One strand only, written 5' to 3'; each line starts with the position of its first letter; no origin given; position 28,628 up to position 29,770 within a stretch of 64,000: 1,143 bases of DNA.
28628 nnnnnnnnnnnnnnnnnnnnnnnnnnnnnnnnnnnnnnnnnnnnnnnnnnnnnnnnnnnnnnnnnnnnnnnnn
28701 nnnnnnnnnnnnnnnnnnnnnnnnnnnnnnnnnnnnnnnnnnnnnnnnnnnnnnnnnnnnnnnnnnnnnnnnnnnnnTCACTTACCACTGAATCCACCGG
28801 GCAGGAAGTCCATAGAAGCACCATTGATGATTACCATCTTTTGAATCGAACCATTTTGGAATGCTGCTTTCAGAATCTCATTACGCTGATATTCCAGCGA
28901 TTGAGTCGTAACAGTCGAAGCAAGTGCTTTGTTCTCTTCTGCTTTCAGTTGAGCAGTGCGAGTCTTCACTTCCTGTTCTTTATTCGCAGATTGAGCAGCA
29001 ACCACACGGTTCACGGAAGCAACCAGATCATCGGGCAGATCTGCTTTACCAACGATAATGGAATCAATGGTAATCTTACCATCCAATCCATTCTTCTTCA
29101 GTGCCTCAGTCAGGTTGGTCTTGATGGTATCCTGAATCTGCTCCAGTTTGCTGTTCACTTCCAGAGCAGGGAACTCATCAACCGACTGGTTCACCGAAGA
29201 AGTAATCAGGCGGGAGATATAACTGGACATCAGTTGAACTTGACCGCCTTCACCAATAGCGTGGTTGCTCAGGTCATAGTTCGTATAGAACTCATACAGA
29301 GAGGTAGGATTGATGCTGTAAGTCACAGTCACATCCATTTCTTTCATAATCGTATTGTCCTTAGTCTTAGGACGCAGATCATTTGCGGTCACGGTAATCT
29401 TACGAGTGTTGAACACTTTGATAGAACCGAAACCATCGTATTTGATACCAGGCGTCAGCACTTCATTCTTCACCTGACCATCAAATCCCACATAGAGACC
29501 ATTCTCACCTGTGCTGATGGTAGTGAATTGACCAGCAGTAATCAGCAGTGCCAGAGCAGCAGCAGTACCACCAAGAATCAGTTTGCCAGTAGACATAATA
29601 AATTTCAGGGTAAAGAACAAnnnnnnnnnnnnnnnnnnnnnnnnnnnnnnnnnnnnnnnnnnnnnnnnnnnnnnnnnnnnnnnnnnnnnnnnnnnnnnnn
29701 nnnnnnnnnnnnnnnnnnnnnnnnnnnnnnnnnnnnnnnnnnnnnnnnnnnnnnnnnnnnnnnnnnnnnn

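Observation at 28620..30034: Operon of a type IV pilin-like gene, a small TM gene, an SPFH/prohibitin gene and a second small TM gene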

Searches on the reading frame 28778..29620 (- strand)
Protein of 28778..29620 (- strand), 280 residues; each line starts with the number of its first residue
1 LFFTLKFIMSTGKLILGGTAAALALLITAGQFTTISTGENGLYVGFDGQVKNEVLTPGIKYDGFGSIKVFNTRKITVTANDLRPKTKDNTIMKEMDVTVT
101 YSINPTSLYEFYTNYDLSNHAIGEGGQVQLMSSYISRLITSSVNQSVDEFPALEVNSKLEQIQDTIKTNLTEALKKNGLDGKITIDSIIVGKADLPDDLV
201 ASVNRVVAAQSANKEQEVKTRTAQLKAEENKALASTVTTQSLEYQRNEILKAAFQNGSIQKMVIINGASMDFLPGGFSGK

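Call 3: search_protein_families(library=pfam, proteins=[window:28778-29620:-], max_evalue=0.1)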
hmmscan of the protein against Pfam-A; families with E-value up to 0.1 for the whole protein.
window:28778-29620:- (280 aa): 2 families
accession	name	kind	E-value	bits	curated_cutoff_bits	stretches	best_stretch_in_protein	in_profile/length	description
PF01145.31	Band_7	-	6.5e-21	75.6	23.6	1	34-224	2-175/176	SPFH domain / Band 7 family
PF12605.13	CK1gamma_C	-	0.025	15.9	21.2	1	209-267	17-73/89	Casein kinase 1 gamma C terminal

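Call 4: search_protein_families(library=phrogs, proteins=[window:28778-29620:-], max_evalue=0.1)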
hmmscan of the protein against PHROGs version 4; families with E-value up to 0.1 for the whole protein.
window:28778-29620:- (280 aa): 2 families
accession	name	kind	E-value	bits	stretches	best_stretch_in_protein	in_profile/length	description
phrog_200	-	other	2.6e-31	110.1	1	9-237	78-320/379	lipoprotein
phrog_4375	-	unknown function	0.0038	18.4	0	99-145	6-52/110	-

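Call 16: find_related_loci(query=window:28778-29599:-, collection=viral_contigs, flank=4000)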
Query window:28778-29599:- (273 aa) in viral_contigs; peptide patterns used: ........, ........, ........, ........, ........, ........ (x = any residue, [..] = any of these).
56 stretches matched a pattern; 51 encode a relative of the query (tblastn E <= 1e-3); 51 distinct loci.
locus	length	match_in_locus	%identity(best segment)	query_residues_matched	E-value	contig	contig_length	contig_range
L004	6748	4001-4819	100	1-273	0e+0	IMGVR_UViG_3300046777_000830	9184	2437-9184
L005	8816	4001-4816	86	2-273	9e-157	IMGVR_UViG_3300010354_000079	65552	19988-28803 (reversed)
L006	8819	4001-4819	87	1-273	3e-156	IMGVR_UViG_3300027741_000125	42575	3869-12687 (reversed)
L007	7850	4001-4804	87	6-273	5e-156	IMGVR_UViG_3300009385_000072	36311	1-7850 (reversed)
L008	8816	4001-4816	85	2-273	2e-155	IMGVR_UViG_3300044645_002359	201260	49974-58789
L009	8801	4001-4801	85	1-267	1e-152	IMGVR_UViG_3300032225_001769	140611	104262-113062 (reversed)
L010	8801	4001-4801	85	1-267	5e-152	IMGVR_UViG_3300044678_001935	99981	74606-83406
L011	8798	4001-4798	84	2-267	3e-151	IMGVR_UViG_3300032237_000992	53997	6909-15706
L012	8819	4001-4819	81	1-273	3e-150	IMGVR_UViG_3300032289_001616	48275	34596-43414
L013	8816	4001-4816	81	2-273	9e-150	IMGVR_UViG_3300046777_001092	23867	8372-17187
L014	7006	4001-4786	85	6-267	1e-149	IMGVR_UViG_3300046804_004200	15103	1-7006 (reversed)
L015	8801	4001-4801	82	1-267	2e-148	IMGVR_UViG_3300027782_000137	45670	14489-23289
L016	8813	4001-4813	80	1-271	2e-146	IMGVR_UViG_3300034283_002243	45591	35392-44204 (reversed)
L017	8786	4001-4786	84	1-263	2e-146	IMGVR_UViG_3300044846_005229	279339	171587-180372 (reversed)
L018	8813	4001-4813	80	1-271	2e-146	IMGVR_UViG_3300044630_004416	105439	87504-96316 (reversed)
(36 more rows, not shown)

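Call 21: search_protein_families(library=ncbifam, proteins=[window:28778-29599:-], max_evalue=0.1)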
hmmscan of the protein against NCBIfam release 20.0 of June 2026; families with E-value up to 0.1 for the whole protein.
window:28778-29599:- (273 aa): 1 family
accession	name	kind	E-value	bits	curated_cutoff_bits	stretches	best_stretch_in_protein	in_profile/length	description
NF003292.0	PRK04290.1-1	equivalog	0.01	15.5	253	1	140-225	39-127/216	30S ribosomal protein S6e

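Call 33: search_solved_structures(query=window:28778-29599:-, max_evalue=1)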
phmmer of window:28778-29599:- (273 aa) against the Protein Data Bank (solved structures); distinct sequences matched with E-value up to 1: 1.
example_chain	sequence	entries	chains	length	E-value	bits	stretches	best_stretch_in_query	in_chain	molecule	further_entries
9trk_A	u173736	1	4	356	0.43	13.2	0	148-238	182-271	histidine kinase,Gcn4p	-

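Call 35: search_protein_families(library=padloc, proteins=[window:28778-29599:-], max_evalue=0.1)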
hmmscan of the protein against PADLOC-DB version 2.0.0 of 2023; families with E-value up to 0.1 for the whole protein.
window:28778-29599:- (273 aa): 0 families

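Call 45: search_dna_similar(query=window:28778-29599:-, collection=phages, mode=protein, max_evalue=0.001, max_rows=60, rows=spread)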
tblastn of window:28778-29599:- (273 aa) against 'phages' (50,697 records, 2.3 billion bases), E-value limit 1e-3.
Records with a match: 173; places in all: 173; records where one place covers at least 80% of the query: 171.
Best place of each record, by identity: 60-80% 3; <60% 170.
By first word of the organism name: Salmonella 136; Escherichia 19; Acinetobacter 11; Synechococcus 4; Burkholderia 1; Pseudomonas 1; Enterococcus 1.
By host as written in the record: Salmonella enterica 25; Salmonella enterica subsp. enterica serovar Enteritidis PT1 20; - 17; Salmonella enterica subsp. enterica serovar Typhimurium 12; Escherichia coli O157:H7 11; Salmonella sp. 9; Salmonella enterica serovar Typhimurium 5; Salmonella enterica subsp. enterica serovar Enteritidis 5; and 48 more.
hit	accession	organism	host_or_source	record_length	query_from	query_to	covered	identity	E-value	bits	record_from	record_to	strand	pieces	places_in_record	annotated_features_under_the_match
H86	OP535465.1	Synechococcus phage S-CREM1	Synechococcus sp. CB0101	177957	2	273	100%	75.4%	6e-125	397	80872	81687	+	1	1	SPFH domain-containing protein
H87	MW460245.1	Burkholderia phage BCSR5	Burkholderia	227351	28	262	86%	28.9%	8e-13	74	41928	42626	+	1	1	hypothetical protein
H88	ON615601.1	Synechococcus phage BUCT-ZZ01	Synechococcus elongatus PCC 7942 = ...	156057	26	263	87%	27.6%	7e-21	98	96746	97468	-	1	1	hypothetical protein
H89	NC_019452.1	Escherichia phage PhaxI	Escherichia coli O157:H7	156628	28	262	86%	23.0%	9e-9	62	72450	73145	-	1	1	lipoprotein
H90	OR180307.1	Acinetobacter phage P577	Acinetobacter baumannii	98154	26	257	85%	23.3%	8e-12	71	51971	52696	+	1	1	hypothetical protein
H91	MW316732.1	Acinetobacter phage Herod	Acinetobacter baumannii strain KZ-1096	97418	26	257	85%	23.3%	3e-11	69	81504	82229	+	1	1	SPFH domain band 7 family protein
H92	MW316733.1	Acinetobacter phage Bestia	Acinetobacter baumannii strain KZ-1098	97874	26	257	85%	23.3%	3e-11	69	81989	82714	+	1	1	hypothetical protein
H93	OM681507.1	Salmonella phage vB_SenA_SM5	Salmonella enterica subusp. enterica ...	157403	41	262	81%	23.0%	1e-9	64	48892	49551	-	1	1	hypothetical protein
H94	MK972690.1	Salmonella phage SE14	Salmonella sp.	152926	41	262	81%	23.0%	2e-9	64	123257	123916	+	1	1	hypothetical protein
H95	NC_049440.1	Salmonella phage SenALZ1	Salmonella enterica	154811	41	262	81%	23.0%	2e-9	64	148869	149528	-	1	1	lipoprotein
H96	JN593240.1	Escherichia phage Cba120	Escherichia coli; O157:H7; NCTC 12900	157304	41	262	81%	23.0%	2e-9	64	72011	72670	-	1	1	orf126: conserved hypothetical protein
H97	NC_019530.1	Salmonella typhimurium phage PhiSH19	Salmonella typhimurium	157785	41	262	81%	23.0%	2e-9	64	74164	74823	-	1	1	lipoprotein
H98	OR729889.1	Salmonella phage vB_SenAc-pSK20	Salmonella enterica subsp. enterica ...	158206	41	262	81%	23.0%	2e-9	64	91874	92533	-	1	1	hypothetical protein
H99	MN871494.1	Salmonella phage Se-F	Salmonella enterica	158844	41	262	81%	23.0%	2e-9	64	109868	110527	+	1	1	record has no annotation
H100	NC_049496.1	Salmonella phage Se-G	Salmonella enterica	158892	41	262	81%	23.0%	2e-9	64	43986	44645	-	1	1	lipoprotein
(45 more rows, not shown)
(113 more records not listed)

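Call 52: get_annotated_region(hit=H89, flank=3000)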
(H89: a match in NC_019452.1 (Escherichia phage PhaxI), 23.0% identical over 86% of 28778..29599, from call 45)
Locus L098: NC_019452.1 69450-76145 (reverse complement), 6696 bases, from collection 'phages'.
description: Escherichia phage PhaxI, complete genome.
organism: Escherichia phage PhaxI (NCBI taxid 926589)
taxonomy: Viruses; Duplodnaviria; Heunggongvirae; Uroviricota; Caudoviricetes; Ackermannviridae; Cvivirinae; Kuttervirus; Kuttervirus PhaxI
host: Escherichia coli O157:H7; source: -; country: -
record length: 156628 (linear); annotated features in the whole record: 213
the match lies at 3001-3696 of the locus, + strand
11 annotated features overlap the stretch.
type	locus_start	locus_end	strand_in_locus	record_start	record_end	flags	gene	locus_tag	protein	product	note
CDS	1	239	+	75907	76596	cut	-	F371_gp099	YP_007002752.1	hypothetical protein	-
CDS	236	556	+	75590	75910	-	-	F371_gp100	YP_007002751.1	Rz-like spanin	-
CDS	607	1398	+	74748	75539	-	-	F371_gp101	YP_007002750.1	hypothetical protein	-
CDS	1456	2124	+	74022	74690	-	-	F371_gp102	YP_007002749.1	hypothetical protein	-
CDS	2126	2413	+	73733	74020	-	-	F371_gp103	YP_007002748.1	hypothetical protein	-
CDS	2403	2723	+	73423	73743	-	-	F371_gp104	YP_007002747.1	superinfection exclusion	-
CDS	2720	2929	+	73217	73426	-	-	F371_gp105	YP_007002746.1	hypothetical protein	-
CDS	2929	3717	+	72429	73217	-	-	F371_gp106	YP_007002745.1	lipoprotein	-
CDS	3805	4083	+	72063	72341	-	-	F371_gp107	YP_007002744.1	DNA binding protein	-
CDS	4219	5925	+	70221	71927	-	-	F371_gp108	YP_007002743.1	DNA helicase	-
CDS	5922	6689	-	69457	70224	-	-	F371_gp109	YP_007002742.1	hypothetical protein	-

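Call 53: get_annotated_region(hit=H91, flank=3000)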
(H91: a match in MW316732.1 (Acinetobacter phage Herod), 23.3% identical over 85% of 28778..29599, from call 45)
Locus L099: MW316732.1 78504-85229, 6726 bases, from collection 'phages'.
description: Acinetobacter phage Herod, complete genome.
organism: Acinetobacter phage Herod (NCBI taxid 2801402)
taxonomy: Viruses; Duplodnaviria; Heunggongvirae; Uroviricota; Caudoviricetes
host: Acinetobacter baumannii strain KZ-1096; source: sewage water; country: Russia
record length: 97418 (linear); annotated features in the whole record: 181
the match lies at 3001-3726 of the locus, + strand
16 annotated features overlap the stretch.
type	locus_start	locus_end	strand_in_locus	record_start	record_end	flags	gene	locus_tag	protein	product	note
CDS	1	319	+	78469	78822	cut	-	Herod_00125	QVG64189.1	hypothetical protein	-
CDS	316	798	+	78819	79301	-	-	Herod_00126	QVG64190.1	adenine-methyltransferase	-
CDS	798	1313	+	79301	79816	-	-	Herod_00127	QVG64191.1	hypothetical protein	-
CDS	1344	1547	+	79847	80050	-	-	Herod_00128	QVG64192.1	hypothetical protein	-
CDS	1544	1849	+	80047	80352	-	-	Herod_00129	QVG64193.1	hypothetical protein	-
CDS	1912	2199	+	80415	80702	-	-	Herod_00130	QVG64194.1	hypothetical protein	-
CDS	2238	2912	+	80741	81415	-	-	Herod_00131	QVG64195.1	hypothetical protein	-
CDS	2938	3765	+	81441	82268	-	-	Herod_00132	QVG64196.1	SPFH domain band 7 family protein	-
CDS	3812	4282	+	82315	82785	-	-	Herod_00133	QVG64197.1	hypothetical protein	-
CDS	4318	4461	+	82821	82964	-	-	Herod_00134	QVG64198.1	hypothetical protein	-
CDS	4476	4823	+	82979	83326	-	-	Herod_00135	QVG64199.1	hypothetical protein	-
CDS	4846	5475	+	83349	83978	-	-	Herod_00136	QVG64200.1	HNH homing endonuclease/ putative DNA-binding protein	-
CDS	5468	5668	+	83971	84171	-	-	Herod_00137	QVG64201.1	hypothetical protein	-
CDS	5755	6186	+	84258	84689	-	-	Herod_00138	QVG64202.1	hypothetical protein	-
CDS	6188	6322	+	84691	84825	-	-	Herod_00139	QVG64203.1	hypothetical protein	-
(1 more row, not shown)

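Call 54: get_annotated_region(hit=H87, flank=3000)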
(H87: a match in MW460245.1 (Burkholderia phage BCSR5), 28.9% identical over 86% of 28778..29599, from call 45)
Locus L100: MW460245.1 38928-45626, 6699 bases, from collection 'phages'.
description: Burkholderia phage BCSR5, complete genome.
organism: Burkholderia phage BCSR5 (NCBI taxid 2805747)
taxonomy: Viruses; Duplodnaviria; Heunggongvirae; Uroviricota; Caudoviricetes
host: Burkholderia; source: sewage sample; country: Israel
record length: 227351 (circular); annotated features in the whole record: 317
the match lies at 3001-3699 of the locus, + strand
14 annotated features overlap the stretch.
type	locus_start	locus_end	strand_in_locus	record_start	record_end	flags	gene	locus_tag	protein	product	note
CDS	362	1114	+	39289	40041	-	-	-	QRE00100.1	hypothetical protein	-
CDS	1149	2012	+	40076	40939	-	-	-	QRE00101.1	hypothetical protein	-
CDS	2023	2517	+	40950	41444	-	-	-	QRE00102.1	hypothetical protein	-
CDS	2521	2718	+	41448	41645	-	-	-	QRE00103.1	hypothetical protein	-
tRNA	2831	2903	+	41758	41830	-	-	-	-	tRNA-Ala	-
CDS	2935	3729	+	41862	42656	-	-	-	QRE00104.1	hypothetical protein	-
CDS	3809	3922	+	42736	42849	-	-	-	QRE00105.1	hypothetical protein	-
CDS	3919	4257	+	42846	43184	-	-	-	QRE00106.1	DNA-binding protein H-NS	-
CDS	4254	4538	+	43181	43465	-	-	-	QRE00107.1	hypothetical protein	-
CDS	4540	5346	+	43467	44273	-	-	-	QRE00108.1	ABC transporter, substrate-binding protein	ABC transporter, substrate-binding protein (cluster 3, basic aa/glutamine/opines)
CDS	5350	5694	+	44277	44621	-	-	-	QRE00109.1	hypothetical protein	-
CDS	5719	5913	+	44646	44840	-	-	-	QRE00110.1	hypothetical protein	-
CDS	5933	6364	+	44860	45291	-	-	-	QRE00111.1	hypothetical protein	-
CDS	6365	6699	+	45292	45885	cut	-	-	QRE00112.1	hypothetical protein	-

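Call 55: get_annotated_region(hit=H88, flank=3000)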
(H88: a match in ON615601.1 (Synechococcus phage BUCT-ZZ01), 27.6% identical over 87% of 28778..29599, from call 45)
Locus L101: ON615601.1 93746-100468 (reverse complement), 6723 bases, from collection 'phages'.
description: Synechococcus phage BUCT-ZZ01, complete genome.
organism: Synechococcus phage BUCT-ZZ01 (NCBI taxid 2951202)
taxonomy: Viruses; Duplodnaviria; Heunggongvirae; Uroviricota; Caudoviricetes; Kyanoviridae
host: Synechococcus elongatus PCC 7942 = FACHB-805; source: lake; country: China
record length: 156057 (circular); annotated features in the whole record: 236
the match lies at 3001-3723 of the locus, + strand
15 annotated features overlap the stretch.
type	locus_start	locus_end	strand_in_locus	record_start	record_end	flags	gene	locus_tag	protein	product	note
CDS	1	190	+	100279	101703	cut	-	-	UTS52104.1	nicotinamide phosphoribosyltransferase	-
CDS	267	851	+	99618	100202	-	-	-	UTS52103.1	hypothetical protein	-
CDS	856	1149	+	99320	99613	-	-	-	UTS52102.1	hypothetical protein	-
CDS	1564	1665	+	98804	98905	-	-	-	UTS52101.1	hypothetical protein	-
CDS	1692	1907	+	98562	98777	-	-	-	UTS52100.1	hypothetical protein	-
CDS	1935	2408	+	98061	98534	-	-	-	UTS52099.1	hypothetical protein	-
CDS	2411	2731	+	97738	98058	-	-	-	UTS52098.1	hypothetical protein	-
CDS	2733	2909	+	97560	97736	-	-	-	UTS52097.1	hypothetical protein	-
CDS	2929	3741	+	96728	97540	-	-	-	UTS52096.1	hypothetical protein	-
CDS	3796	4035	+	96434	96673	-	-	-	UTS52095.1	hypothetical protein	-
CDS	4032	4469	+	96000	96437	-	-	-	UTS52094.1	hypothetical protein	-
CDS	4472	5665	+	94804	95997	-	-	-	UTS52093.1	hypothetical protein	-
CDS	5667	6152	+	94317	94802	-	-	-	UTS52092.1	hypothetical protein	-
CDS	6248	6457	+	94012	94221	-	-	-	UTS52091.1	hypothetical protein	-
CDS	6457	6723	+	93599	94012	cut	-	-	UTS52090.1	hypothetical protein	-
